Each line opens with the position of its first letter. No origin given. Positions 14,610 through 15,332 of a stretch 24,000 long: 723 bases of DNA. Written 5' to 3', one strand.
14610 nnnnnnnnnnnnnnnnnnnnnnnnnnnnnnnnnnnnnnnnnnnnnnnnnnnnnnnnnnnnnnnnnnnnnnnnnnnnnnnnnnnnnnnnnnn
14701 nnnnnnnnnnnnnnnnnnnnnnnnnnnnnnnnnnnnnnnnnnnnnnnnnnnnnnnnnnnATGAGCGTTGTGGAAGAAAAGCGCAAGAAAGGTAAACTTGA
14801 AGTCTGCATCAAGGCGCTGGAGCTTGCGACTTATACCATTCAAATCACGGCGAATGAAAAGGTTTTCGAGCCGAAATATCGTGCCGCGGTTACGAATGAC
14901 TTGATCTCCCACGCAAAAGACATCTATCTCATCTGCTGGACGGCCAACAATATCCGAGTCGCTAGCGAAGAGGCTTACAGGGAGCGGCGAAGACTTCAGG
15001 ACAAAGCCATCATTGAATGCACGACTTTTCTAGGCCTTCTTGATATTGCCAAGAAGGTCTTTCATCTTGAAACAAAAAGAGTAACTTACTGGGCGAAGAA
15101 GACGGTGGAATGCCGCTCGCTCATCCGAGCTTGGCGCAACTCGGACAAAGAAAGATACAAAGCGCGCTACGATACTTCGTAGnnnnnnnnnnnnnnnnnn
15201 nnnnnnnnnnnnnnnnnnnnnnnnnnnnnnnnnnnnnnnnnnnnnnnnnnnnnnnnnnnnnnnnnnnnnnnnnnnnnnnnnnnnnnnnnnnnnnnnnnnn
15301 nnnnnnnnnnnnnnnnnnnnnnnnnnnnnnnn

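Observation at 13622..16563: Complete diversity-generating retroelement (target-avd-TR-RT) embedded in the prophage fibre module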

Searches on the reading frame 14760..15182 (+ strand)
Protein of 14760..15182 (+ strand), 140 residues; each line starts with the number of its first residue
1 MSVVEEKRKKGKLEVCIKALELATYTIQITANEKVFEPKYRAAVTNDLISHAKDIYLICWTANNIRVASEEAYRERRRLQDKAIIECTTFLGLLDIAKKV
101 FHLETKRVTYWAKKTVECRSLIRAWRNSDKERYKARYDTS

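Call 5: search_protein_families(library=pfam, proteins=[window:14760-15182:+], max_evalue=0.01)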
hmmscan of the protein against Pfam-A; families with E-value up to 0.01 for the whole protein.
window:14760-15182:+ (140 aa): 0 families

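Call 7: search_protein_families(library=ncbifam, proteins=[window:14760-15182:+], max_evalue=0.1)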
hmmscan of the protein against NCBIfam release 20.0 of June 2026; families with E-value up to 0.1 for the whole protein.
window:14760-15182:+ (140 aa): 0 families

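Call 8: search_protein_families(library=phrogs, proteins=[window:14760-15182:+], max_evalue=0.001)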
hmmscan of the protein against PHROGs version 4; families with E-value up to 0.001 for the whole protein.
window:14760-15182:+ (140 aa): 1 family
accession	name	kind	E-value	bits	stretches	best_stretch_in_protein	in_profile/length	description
phrog_3206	-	DNA, RNA and nucleotide metabolism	3.1e-14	53.8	1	1-136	4-131/154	Avd protein of DGR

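Call 11: search_solved_structures(query=window:14760-15182:+, max_evalue=1, show_alignments=1)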
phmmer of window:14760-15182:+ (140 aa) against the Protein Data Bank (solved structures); distinct sequences matched with E-value up to 1: 3.
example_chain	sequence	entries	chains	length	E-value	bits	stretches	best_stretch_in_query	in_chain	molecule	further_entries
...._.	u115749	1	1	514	5.8e-05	26.6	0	3-28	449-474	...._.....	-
8e12_A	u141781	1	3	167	0.097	16.1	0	3-28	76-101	BGL14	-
6xr2_A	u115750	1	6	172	0.17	15.3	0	3-29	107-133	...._3x57R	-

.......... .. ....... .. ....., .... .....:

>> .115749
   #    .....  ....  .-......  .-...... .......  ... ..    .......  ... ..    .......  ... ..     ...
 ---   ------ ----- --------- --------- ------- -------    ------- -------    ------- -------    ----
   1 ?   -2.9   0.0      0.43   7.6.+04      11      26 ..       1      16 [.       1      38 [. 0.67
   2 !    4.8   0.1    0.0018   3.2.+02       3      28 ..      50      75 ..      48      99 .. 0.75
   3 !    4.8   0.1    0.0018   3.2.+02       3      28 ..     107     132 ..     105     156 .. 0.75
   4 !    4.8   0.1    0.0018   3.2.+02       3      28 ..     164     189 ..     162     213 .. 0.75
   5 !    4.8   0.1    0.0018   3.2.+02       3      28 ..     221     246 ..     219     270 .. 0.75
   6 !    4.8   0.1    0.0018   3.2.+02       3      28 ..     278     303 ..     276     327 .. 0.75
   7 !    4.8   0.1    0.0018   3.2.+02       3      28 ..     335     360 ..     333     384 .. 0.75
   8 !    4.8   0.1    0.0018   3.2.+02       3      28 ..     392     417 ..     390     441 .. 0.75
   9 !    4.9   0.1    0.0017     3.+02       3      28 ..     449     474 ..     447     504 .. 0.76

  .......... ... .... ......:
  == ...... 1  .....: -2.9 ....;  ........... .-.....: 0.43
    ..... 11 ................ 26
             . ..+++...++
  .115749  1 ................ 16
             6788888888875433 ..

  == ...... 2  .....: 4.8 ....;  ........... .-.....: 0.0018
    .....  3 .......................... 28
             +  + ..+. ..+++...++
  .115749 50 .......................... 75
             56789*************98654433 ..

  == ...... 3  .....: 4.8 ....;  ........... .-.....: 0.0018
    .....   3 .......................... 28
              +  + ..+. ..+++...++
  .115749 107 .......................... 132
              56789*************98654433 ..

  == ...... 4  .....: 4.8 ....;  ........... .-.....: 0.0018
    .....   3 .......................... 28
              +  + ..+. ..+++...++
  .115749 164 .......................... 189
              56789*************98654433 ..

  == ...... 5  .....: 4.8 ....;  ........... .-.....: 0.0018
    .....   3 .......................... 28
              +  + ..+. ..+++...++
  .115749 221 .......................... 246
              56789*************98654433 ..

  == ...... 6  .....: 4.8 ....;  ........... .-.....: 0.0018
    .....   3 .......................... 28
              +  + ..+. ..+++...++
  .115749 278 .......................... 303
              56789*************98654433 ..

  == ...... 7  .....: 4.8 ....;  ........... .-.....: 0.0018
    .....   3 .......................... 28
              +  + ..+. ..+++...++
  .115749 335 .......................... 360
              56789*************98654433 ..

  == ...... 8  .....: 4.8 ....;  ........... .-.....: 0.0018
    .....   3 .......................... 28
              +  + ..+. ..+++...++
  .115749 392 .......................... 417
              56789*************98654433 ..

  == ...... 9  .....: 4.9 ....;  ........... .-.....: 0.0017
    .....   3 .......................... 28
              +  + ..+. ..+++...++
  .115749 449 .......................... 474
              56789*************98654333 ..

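Call 64: search_protein_families(library=padloc, proteins=[window:14760-15182:+], max_evalue=0.001)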
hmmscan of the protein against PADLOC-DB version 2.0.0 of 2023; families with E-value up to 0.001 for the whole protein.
window:14760-15182:+ (140 aa): 0 families

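Call 90: search_solved_structures(query=A4, max_evalue=1, show_alignments=1)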
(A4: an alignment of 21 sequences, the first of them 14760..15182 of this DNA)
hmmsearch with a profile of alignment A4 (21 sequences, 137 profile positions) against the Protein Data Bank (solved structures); distinct sequences matched with E-value up to 1: 2.
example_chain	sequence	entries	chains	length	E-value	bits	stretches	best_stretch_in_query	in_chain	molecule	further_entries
5j81_A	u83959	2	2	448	0.37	14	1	69-123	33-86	Envelopment polyprotein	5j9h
6z06_A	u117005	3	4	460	0.74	13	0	69-123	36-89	Envelope polyprotein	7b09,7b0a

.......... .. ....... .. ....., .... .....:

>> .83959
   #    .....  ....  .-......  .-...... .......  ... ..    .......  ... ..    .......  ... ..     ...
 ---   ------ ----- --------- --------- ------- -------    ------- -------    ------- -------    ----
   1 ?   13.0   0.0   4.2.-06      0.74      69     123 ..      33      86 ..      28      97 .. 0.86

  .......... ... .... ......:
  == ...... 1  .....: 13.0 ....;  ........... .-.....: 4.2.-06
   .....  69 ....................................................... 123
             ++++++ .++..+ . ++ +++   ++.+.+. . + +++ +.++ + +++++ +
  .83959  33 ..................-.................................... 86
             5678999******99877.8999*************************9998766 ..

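Call 91: search_protein_families(library=pfam, alignment_id=A4, max_evalue=1)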
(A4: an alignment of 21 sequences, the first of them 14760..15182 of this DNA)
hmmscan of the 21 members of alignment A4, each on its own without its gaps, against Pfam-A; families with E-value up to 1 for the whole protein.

A. member 1, window:14760-15182:+ (140 aa): 1 family
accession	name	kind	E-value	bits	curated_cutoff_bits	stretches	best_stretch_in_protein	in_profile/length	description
PF08256.16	Antimicrobial20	-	0.033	15.1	20.6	1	92-101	1-10/13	Aurein-like antibiotic peptide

B. families by the number of members that match (of 21 scanned): 18 families
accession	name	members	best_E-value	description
PF08256.16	Antimicrobial20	2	0.031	Aurein-like antibiotic peptide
PF20686.2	CsoSCA_cat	1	0.0041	Carboxysome Shell Carbonic Anhydrase, catalytic domain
PF15942.10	DUF4751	1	0.0059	Domain of unknown function (DUF4751)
PF05635.17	23S_rRNA_IVP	1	0.007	23S rRNA-intervening sequence protein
PF08646.16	Rep_fac-A_C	1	0.017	Replication factor-A C terminal domain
PF18608.7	XAF1_C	1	0.017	XIAP-associated factor 1 C-terminal domain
PF17173.10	DUF5129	1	0.023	Domain of unknown function (DUF5129)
PF04371.20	PAD_porph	1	0.037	Porphyromonas-type peptidyl-arginine deiminase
PF24478.1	DCX2_DCDC1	1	0.061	DCDC1, second doublecortin-like domain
PF06564.18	CBP_BcsQ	1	0.063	Cellulose biosynthesis protein BcsQ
PF18311.7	Rrp40_N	1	0.069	Exosome complex exonuclease Rrp40 N-terminal domain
PF21896.2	Talin_IBS2B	1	0.071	Talin IBS2B domain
PF00268.27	Ribonuc_red_sm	1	0.079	Ribonucleotide reductase, small chain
PF22075.2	DUF6939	1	0.079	Family of unknown function (DUF6939)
PF18385.6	Tiam_CC_Ex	1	0.1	T-lymphoma invasion and metastasis CC-Ex domain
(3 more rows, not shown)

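Call 98: find_homologous_proteins(query=window:14760-15182:+, max_evalue=0.001)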
Query window:14760-15182:+ (140 aa): 95 proteins with E <= 0.001 among 112 candidates.
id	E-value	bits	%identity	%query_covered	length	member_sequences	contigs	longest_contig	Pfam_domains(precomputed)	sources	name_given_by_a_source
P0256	3.3e-85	301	100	100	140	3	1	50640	-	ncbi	-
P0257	2.6e-74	265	84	100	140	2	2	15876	-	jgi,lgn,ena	-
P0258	1.5e-73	263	84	100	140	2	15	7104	-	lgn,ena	-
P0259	5.4e-73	261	83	100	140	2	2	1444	-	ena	-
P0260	1.0e-71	257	83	100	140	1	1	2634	-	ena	-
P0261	1.1e-71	257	83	100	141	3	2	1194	-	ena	-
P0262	5.9e-71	255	82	100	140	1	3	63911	-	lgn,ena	-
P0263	2.1e-70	253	81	100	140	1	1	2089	-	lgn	-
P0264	2.3e-70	253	81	100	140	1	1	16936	-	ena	-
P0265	3.0e-70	252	82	100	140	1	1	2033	-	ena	-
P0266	3.1e-70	252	81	100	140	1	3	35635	-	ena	-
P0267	3.8e-70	252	81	100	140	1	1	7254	-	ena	-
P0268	4.9e-70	252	81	100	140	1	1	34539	-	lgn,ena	-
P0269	3.3e-69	249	81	100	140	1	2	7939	-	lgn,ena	-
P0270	7.8e-69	248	80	100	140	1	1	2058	-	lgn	-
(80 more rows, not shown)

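Call 104: predict_structure(alignment_id=A5)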
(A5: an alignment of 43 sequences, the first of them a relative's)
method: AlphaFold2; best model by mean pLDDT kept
length: 140 residues; sequences in the alignment: 43
mean_pLDDT: 90.6   pTM: 0.83
mean pLDDT of the five models: 90.6, 90.5, 90.4, 90.2, 89.8
residues with pLDDT >= 90: 114; 70-90: 13; 50-70: 5; < 50: 8
segments of 3 or more residues with pLDDT < 50: 1-8
pLDDT, mean of each block of 10 residues (from residue 1): 44 92 97 95 96 98 92 96 98 97 96 97 94 76
secondary structure, 60 per line:
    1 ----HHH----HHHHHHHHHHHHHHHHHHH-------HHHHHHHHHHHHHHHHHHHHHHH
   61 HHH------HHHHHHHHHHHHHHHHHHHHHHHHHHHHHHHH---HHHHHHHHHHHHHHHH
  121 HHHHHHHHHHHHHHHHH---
elements in order: H12-30 H38-63 H70-101 H105-137

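Call 107: fold_search(model_id=the predicted structure, library=pdb)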
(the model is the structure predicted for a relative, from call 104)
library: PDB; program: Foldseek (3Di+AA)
matches with E <= 10: 323; with E <= 0.001: 0
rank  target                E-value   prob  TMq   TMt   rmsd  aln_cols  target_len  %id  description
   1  2rld_B                1.5e-02  1.00  0.67  0.82   2.7       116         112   11  CRYSTAL STRUCTURE OF A PROTEIN WITH UNKNOWN FUNCTION FROM S23 RIBOSOMAL PROTEIN FAMILY (BT_0352) FROM BACTEROIDES THET (released 2007-10-30)
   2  2gsc_D                2.3e-02  1.00  0.73  0.87   1.6       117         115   15  Crystal Structure of the Conserved Hypothetical Cytosolic Protein Xcc0516 from Xanthomonas campestris (released 2006-10-03)
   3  2gsc_E                2.3e-02  1.00  0.69  0.84   1.9       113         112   16  Crystal Structure of the Conserved Hypothetical Cytosolic Protein Xcc0516 from Xanthomonas campestris (released 2006-10-03)
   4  2gsc_B                2.3e-02  1.00  0.70  0.83   3.2       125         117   16  Crystal Structure of the Conserved Hypothetical Cytosolic Protein Xcc0516 from Xanthomonas campestris (released 2006-10-03)
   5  2rld_A                3.0e-02  1.00  0.63  0.75   2.7       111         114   12  CRYSTAL STRUCTURE OF A PROTEIN WITH UNKNOWN FUNCTION FROM S23 RIBOSOMAL PROTEIN FAMILY (BT_0352) FROM BACTEROIDES THET (released 2007-10-30)
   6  2rld_C                3.4e-02  1.00  0.65  0.77   3.3       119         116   13  CRYSTAL STRUCTURE OF A PROTEIN WITH UNKNOWN FUNCTION FROM S23 RIBOSOMAL PROTEIN FAMILY (BT_0352) FROM BACTEROIDES THET (released 2007-10-30)
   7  2rld_E                3.9e-02  1.00  0.62  0.78   2.7       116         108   13  CRYSTAL STRUCTURE OF A PROTEIN WITH UNKNOWN FUNCTION FROM S23 RIBOSOMAL PROTEIN FAMILY (BT_0352) FROM BACTEROIDES THET (released 2007-10-30)
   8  2gsc_A                6.3e-02  1.00  0.69  0.85   2.2       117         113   15  Crystal Structure of the Conserved Hypothetical Cytosolic Protein Xcc0516 from Xanthomonas campestris (released 2006-10-03)
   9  2gsc_C                7.3e-02  1.00  0.67  0.84   2.2       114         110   16  Crystal Structure of the Conserved Hypothetical Cytosolic Protein Xcc0516 from Xanthomonas campestris (released 2006-10-03)
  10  2rld_D                1.6e-01  1.00  0.65  0.83   2.5       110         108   12  CRYSTAL STRUCTURE OF A PROTEIN WITH UNKNOWN FUNCTION FROM S23 RIBOSOMAL PROTEIN FAMILY (BT_0352) FROM BACTEROIDES THET (released 2007-10-30)
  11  1yo7_A                1.7e-01  0.97  0.46  0.51   5.0       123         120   11  Re-engineering topology of the homodimeric ROP protein into a single-chain 4-helix bundle (released 2005-02-15)
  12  6n63                  3.7e-01  0.90  0.50  0.50   5.7       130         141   10  Crystal structure of an Iron binding protein (released 2019-07-17)
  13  6c9i_B                3.7e-01  0.41  0.32  0.32  17.5       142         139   12  Single-Particle reconstruction of DARP14 - A designed protein scaffold displaying ~17kDa DARPin proteins - Scaffold (released 2018-03-21)
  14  8yvu_B                4.1e-01  0.63  0.43  0.40   6.8       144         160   11  structure of Ige receptor (released 2024-11-06)
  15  6r01                  4.4e-01  0.98  0.59  0.67   4.1       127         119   12  Streptomyces lividans Ccsp mutant - H107A/H111A (released 2019-07-10)
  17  8ub7_B                5.1e-01  0.97  0.60  0.67   5.1       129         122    9  Diversity-generating retroelement (DGR) ribonucleoprotein reverse transcriptase - Active state (N-occupied) (released 2024-10-23)
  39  8ub7_E                1.1e+00  0.98  0.66  0.82   2.3       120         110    8  Diversity-generating retroelement (DGR) ribonucleoprotein reverse transcriptase - Active state (N-occupied) (released 2024-10-23)
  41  4dwl_D                1.2e+00  0.98  0.65  0.82   2.4       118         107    8  Avd molecule from Bordetella bacteriophage DGR (released 2013-02-27)
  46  8ub7_C                1.3e+00  0.94  0.61  0.74   3.3       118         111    8  Diversity-generating retroelement (DGR) ribonucleoprotein reverse transcriptase - Active state (N-occupied) (released 2024-10-23)
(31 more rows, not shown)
